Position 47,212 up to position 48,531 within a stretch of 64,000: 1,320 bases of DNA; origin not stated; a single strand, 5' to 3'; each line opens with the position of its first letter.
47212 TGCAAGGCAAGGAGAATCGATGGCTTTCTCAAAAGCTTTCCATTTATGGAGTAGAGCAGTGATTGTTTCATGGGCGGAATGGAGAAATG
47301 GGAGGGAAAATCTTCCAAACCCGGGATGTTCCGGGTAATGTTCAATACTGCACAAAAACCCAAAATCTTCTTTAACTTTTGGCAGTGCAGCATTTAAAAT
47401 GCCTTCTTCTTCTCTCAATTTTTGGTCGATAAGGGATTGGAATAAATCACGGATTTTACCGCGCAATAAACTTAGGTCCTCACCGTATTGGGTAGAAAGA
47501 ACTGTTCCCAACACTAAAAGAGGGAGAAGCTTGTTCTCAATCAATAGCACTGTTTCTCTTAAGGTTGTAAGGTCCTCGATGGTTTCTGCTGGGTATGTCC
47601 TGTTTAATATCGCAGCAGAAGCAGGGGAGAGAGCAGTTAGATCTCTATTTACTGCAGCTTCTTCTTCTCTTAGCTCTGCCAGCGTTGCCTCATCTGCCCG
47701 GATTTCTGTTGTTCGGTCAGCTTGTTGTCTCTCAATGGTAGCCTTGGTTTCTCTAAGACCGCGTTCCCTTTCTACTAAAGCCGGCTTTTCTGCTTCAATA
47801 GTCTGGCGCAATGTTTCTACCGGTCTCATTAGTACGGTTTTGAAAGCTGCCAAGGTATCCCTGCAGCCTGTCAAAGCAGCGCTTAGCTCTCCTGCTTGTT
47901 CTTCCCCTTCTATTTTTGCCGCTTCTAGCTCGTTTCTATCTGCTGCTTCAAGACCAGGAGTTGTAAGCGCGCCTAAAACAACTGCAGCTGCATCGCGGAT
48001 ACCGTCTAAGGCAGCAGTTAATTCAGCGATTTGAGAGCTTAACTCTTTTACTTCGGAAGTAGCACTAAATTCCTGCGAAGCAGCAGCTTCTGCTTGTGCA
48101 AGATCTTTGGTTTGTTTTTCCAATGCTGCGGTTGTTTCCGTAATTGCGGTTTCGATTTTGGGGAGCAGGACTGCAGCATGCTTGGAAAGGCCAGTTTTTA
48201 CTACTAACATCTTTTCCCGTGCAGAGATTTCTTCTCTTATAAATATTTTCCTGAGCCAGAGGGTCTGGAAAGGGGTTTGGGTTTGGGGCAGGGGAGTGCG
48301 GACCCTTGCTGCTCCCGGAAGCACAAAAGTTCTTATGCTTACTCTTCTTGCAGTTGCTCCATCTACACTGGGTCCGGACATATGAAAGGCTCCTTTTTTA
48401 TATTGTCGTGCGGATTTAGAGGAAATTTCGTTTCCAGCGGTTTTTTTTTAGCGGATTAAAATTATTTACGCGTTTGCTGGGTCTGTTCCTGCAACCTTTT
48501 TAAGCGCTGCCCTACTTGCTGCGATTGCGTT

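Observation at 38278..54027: ~16-kb island of four co-oriented giant genes forming a paralogous family with a modular architecture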

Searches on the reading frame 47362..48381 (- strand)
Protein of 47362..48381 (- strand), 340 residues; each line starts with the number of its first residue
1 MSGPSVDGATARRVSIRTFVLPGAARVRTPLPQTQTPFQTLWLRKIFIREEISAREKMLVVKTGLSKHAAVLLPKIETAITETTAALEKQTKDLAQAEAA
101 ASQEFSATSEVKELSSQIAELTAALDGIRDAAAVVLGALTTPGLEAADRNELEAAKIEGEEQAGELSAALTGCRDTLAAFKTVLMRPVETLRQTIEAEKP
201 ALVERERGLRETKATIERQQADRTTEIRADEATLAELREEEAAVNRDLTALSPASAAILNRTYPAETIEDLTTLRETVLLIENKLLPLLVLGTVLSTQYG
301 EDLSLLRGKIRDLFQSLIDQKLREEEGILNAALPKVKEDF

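Call 73: search_protein_families(library=pfam, proteins=[window:47362-48381:-], max_evalue=1)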
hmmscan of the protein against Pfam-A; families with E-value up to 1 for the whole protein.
window:47362-48381:- (340 aa): 4 families
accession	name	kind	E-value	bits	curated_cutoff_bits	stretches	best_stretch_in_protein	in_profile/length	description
PF00038.26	Filament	-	0.02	15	40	2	81-178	188-280/313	Intermediate filament protein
PF04513.17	Baculo_PEP_C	-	0.23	11.9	38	1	72-138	57-122/140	Baculovirus polyhedron envelope protein, PEP, C terminus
PF15905.10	HMMR_N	-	0.7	9.7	30.1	1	66-123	105-164/330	Hyaluronan mediated motility receptor N-terminal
PF16046.10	FAM76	-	0.76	9.6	28.5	0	174-236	213-274/298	FAM76 protein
